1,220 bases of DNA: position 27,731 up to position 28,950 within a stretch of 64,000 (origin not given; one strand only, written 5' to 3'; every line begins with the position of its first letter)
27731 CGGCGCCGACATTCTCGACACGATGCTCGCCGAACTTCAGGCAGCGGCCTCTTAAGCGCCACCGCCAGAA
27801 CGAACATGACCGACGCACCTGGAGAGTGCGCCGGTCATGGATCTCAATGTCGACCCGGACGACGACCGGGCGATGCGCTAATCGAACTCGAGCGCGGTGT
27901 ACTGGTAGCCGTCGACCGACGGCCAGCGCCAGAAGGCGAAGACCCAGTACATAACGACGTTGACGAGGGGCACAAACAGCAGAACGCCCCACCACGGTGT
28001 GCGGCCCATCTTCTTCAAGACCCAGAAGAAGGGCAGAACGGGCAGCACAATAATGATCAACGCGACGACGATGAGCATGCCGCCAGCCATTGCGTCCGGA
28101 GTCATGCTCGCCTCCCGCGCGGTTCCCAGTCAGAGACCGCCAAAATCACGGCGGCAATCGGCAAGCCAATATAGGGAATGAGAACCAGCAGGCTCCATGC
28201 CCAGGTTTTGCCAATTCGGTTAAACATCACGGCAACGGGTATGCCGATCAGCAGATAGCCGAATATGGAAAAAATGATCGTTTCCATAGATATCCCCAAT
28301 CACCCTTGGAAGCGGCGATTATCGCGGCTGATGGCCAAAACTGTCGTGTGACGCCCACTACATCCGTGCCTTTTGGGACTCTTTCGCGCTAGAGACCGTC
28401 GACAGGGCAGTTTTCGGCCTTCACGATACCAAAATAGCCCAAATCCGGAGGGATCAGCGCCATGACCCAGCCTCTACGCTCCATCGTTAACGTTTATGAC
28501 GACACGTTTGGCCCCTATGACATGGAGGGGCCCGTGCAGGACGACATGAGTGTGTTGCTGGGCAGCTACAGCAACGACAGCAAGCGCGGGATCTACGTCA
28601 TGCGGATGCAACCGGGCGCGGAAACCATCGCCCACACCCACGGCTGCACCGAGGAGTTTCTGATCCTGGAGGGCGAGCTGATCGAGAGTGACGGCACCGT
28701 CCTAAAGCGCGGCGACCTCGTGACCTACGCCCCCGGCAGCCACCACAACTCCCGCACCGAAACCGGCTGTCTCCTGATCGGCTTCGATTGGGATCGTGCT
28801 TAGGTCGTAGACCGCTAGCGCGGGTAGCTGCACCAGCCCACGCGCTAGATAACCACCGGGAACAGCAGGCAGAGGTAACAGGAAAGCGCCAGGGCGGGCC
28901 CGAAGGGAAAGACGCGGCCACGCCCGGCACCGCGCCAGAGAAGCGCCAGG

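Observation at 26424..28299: Duplicated, translationally coupled pairs of tiny membrane-protein genes flanking the ArsR-SRPBCC operon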

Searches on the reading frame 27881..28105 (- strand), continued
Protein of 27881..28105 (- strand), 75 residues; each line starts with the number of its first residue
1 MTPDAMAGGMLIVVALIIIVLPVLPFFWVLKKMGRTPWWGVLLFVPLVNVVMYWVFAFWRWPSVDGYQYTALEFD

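Call 84: predict_structure(alignment_id=A8)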
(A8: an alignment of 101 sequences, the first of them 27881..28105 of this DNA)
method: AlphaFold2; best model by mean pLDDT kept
length: 75 residues; sequences in the alignment: 101
mean_pLDDT: 84.1   pTM: 0.47
mean pLDDT of the five models: 84.1, 81.5, 80.1, 79.9, 79.4
residues with pLDDT >= 90: 40; 70-90: 21; 50-70: 14; < 50: 0
segments of 3 or more residues with pLDDT < 50: none
pLDDT, mean of each block of 10 residues (from residue 1): 74 93 92 90 93 93 67 58
secondary structure, 60 per line:
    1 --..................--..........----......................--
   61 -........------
elements in order: H3-20 H23-32 H37-58 H62-69
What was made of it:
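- Hairpin shape: the AlphaFold2 model of B2 has pLDDT 84 (call 84).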

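Call 86: fold_search(model_id=the predicted structure, library=pdb)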
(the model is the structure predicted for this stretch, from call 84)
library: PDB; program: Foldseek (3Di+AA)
matches with E <= 10: 0; with E <= 0.001: 0
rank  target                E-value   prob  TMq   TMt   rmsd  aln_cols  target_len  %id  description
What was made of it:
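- Tried and rejected: Foldseek of the B2 model against the PDB gave no match (call 86).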

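Call 87: search_protein_families(library=phrogs, max_evalue=0.01, proteins=[window:27881-28105:-])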
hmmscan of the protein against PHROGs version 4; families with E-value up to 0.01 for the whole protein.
seq(75 aa): 0 families

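Call 88: search_protein_families(library=padloc, max_evalue=0.01, proteins=[window:27881-28105:-])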
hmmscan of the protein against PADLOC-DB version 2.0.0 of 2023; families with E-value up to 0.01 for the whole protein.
seq(75 aa): 0 families

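Call 93: find_encoding_contigs(protein=P0225, flank=3000, max_places=2)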
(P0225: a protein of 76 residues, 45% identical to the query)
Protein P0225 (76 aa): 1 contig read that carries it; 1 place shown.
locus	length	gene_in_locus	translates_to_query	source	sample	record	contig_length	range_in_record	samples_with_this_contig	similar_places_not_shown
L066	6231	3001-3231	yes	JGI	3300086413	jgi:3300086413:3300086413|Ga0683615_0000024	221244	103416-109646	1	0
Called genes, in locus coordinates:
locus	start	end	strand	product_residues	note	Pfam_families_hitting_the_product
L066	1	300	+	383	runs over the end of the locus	PF02653:BPD_transp_2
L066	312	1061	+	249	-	PF02463:SMC_N (weak), PF00005:ABC_tran, PF13304:AAA_21 (faint), PF12399:BCA_ABC_TP_C (weak)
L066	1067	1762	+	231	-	PF00005:ABC_tran, PF13304:AAA_21 (weak)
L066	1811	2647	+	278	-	PF01774:UreD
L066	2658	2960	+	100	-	PF00547:Urease_gamma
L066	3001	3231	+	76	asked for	-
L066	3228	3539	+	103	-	PF00699:Urease_beta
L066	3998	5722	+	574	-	PF00449:Urease_alpha, PF01979:Amidohydro_1, PF07969:Amidohydro_3 (weak)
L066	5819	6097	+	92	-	-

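Call 94: find_encoding_contigs(protein=P0219, flank=3000, max_places=2)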
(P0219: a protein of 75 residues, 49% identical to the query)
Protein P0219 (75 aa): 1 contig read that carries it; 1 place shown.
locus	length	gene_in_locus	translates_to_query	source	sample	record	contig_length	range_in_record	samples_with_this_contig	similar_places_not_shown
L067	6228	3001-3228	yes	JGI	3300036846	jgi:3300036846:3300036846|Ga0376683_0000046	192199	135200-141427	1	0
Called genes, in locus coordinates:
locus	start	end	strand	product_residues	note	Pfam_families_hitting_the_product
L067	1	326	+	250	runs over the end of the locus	PF02463:SMC_N (weak), PF00005:ABC_tran, PF13304:AAA_21 (faint), PF12399:BCA_ABC_TP_C (weak)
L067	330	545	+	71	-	-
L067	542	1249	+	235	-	PF00005:ABC_tran, PF13304:AAA_21 (faint)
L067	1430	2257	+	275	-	PF01774:UreD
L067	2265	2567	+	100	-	PF00547:Urease_gamma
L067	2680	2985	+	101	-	PF00699:Urease_beta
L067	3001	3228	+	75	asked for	-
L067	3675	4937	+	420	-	PF01979:Amidohydro_1, PF07969:Amidohydro_3 (weak)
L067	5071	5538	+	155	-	PF02814:UreE_N, PF05194:UreE_C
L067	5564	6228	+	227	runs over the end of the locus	PF01730:UreF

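Call 95: find_encoding_contigs(protein=P0276, flank=3000, max_places=2)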
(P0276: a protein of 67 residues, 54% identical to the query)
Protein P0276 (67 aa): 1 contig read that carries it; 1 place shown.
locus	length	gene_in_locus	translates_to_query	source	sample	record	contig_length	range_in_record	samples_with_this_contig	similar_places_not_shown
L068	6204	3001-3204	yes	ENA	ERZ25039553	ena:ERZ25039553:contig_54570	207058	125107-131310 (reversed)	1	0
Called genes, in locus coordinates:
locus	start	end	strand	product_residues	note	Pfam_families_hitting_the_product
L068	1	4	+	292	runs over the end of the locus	PF02653:BPD_transp_2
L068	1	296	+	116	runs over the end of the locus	PF02653:BPD_transp_2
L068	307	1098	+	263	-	PF02463:SMC_N, PF00005:ABC_tran, PF13604:AAA_30 (faint), PF13304:AAA_21 (faint), PF12399:BCA_ABC_TP_C (weak)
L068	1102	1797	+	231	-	PF00005:ABC_tran, PF13304:AAA_21 (faint)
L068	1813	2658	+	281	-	PF01774:UreD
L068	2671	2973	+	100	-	PF00547:Urease_gamma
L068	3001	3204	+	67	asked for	-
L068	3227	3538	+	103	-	PF00699:Urease_beta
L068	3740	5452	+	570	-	PF00449:Urease_alpha, PF01979:Amidohydro_1, PF07969:Amidohydro_3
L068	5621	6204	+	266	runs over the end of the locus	PF00561:Abhydrolase_1, PF00975:Thioesterase, PF12697:Abhydrolase_6, PF12146:Hydrolase_4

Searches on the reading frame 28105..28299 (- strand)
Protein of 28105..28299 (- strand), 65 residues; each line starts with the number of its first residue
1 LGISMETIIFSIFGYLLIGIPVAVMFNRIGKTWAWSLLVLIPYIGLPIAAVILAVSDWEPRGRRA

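Call 3: search_protein_families(library=pfam, max_evalue=1, proteins=[window:28105-28299:-])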
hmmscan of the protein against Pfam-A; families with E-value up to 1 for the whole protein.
seq(65 aa): 3 families
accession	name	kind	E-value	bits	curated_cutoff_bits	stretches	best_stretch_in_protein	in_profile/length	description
PF18936.5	DUF5684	-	0.01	16.8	27.4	1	23-53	11-41/81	Family of unknown function (DUF5684)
PF17094.10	UPF0715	-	0.025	15.4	27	1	8-54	38-82/119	Uncharacterised protein family (UPF0715)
PF05656.20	DUF805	-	0.15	13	25.7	1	5-56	46-100/111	Protein of unknown function (DUF805)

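Call 4: search_protein_families(library=ncbifam, max_evalue=1, proteins=[window:28105-28299:-])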
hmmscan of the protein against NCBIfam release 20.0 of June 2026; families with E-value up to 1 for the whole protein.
seq(65 aa): 1 family
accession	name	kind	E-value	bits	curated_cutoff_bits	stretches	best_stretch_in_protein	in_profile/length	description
NF033835.0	VraH_fam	subfamily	0.51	10.3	40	0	7-25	28-46/54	VraH family peptide resistance protein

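Call 11: find_homologous_proteins(query=window:28105-28299:-, max_evalue=0.01)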
Query seq(65 aa) (65 aa): 1 proteins with E <= 0.01 among 2 candidates.
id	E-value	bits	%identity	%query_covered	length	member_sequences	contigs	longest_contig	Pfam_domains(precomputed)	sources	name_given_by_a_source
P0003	5.9e-32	126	100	94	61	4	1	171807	-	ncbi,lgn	ncbi:MAG: hypothetical protein AAF563_02495 [Pseudomonadota bacterium]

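Call 56: search_protein_families(library=pfam, alignment_id=A6, max_evalue=0.01)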
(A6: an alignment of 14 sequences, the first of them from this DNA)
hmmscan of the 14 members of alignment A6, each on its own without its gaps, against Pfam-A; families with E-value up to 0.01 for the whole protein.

A. member 1, seq(61 aa): 0 families

B. families by the number of members that match (of 14 scanned): 2 families
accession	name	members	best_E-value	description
PF05656.20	DUF805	1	0.00071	Protein of unknown function (DUF805)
PF18936.5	DUF5684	1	0.0028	Family of unknown function (DUF5684)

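Call 87: search_protein_families(library=phrogs, max_evalue=0.01, proteins=[window:28105-28287:-])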
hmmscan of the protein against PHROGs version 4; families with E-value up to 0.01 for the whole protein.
seq(61 aa): 0 families

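Call 88: search_protein_families(library=padloc, max_evalue=0.01, proteins=[window:28105-28287:-])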
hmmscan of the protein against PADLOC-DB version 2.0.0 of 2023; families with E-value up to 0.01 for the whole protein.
seq(61 aa): 0 families

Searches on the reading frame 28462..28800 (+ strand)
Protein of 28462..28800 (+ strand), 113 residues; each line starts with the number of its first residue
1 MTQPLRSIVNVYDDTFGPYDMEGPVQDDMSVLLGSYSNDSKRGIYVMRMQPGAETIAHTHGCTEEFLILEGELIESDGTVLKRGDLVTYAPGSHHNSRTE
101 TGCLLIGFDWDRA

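Call 89: search_protein_families(library=pfam, max_evalue=0.001, proteins=[window:28462-28800:+])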
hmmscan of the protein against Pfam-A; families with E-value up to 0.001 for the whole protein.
window:28462-28800:+ (113 aa): 2 families
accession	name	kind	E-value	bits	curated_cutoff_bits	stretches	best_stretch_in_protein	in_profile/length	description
PF12973.13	Cupin_7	-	8.5e-10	38.8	27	1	33-106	25-98/105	ChrR Cupin-like domain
PF07883.17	Cupin_2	-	7.4e-07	29.2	27.2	1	46-100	2-59/70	Cupin domain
